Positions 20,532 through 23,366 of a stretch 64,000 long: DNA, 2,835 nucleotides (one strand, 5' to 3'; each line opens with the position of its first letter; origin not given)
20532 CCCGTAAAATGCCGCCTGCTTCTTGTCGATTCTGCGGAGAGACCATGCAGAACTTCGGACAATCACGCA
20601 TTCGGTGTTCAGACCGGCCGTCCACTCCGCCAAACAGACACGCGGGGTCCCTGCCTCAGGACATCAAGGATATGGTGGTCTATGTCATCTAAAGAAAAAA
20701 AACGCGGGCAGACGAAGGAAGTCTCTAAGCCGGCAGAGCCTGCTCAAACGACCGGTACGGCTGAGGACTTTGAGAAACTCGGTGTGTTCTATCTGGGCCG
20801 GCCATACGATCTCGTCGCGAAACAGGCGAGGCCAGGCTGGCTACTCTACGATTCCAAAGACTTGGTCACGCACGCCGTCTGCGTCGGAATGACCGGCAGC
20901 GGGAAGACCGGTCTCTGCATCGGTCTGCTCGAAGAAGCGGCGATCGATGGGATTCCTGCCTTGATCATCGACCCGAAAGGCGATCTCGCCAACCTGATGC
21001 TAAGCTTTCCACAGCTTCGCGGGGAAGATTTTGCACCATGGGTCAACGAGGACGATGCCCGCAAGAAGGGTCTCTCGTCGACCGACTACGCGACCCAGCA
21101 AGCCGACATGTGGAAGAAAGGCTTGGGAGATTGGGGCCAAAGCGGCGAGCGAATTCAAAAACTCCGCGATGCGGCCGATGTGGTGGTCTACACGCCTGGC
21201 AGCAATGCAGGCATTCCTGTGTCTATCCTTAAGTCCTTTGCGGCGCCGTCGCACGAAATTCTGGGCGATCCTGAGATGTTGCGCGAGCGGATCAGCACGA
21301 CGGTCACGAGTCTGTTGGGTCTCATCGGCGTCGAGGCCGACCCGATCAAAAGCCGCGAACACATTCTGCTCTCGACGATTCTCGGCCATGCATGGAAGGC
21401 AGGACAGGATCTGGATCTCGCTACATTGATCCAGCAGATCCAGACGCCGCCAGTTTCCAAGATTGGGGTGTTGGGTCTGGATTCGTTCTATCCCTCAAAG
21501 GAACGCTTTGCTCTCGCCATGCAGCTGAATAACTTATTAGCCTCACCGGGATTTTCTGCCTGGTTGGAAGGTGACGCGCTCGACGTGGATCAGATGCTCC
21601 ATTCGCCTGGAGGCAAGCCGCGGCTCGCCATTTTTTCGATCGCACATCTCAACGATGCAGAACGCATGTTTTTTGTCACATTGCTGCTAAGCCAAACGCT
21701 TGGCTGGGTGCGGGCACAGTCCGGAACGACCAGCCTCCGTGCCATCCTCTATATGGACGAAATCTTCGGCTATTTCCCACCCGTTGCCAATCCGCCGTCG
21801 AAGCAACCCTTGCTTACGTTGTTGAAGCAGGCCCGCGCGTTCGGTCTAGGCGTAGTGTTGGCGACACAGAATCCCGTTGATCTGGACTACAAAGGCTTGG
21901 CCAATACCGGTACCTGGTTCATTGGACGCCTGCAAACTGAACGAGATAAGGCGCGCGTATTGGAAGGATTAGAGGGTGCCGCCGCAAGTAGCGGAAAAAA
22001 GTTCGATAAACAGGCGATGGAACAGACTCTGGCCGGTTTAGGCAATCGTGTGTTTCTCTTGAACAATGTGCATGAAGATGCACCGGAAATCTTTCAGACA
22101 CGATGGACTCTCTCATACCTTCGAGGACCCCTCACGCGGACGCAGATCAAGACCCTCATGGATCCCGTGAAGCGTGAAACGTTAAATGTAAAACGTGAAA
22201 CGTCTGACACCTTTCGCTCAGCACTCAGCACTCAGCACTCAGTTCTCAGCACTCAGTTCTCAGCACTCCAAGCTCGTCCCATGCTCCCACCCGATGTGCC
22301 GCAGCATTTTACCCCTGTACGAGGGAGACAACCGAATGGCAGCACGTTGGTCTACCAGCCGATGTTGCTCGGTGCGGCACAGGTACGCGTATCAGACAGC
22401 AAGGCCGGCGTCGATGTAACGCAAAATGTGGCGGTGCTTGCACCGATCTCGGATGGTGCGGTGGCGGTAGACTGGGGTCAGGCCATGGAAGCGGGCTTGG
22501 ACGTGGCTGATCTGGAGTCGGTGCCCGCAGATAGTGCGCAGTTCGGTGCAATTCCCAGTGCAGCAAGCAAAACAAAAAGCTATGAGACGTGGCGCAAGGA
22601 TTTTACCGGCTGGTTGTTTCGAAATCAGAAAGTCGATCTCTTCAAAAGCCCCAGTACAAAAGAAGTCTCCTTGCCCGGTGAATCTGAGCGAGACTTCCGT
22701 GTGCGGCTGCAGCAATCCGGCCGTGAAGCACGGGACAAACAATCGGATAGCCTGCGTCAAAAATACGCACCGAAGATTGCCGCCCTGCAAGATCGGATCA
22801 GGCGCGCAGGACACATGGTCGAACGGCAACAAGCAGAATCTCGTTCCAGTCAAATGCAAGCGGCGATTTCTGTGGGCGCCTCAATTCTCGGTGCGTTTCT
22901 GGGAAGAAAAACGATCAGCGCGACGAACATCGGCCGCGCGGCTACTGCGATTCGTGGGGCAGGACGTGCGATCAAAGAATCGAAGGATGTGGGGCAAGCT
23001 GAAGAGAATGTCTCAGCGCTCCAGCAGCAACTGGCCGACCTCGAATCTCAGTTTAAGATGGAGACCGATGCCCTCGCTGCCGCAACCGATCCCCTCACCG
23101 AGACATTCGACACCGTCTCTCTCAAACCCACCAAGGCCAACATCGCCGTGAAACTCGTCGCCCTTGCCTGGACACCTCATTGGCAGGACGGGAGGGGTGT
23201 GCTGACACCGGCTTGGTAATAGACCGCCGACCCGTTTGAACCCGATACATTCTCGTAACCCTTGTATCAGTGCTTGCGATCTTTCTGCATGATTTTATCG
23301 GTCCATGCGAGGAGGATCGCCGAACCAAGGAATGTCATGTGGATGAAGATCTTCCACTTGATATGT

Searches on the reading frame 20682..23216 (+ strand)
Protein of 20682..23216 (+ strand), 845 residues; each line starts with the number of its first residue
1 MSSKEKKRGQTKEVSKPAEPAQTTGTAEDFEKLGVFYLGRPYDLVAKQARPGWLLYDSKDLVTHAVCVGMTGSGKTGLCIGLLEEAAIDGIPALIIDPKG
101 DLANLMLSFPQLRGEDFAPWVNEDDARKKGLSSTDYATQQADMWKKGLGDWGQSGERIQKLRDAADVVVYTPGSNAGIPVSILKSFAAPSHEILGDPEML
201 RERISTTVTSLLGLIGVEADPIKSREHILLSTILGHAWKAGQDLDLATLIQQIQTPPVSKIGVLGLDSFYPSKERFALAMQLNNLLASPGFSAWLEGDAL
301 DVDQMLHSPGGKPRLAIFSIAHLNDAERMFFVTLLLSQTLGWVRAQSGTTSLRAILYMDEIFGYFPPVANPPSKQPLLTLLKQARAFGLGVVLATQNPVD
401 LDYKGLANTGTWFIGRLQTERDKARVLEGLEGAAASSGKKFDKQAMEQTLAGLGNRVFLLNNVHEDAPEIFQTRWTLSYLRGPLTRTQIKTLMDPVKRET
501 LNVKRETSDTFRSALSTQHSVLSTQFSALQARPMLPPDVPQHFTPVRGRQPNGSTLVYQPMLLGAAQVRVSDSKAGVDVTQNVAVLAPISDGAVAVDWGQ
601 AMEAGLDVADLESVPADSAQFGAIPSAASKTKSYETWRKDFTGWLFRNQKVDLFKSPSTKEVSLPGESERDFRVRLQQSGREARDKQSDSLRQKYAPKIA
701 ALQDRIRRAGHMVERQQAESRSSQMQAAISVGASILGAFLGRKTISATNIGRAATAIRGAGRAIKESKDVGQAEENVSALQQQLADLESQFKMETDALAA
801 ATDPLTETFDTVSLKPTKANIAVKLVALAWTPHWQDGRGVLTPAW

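Call 86: search_protein_families(library=pfam, proteins=[window:20682-23216:+], max_evalue=0.001)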
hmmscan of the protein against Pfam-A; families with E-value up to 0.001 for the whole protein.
window:20682-23216:+ (845 aa): 2 families
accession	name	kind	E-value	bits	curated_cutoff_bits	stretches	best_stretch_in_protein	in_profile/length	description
PF01935.23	DUF87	-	2.6e-05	24.9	23.2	1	60-105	20-67/220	Helicase HerA, central domain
PF05872.18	HerA_C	-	0.00054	19.2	22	0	63-105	22-64/502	Helicase HerA-like C-terminal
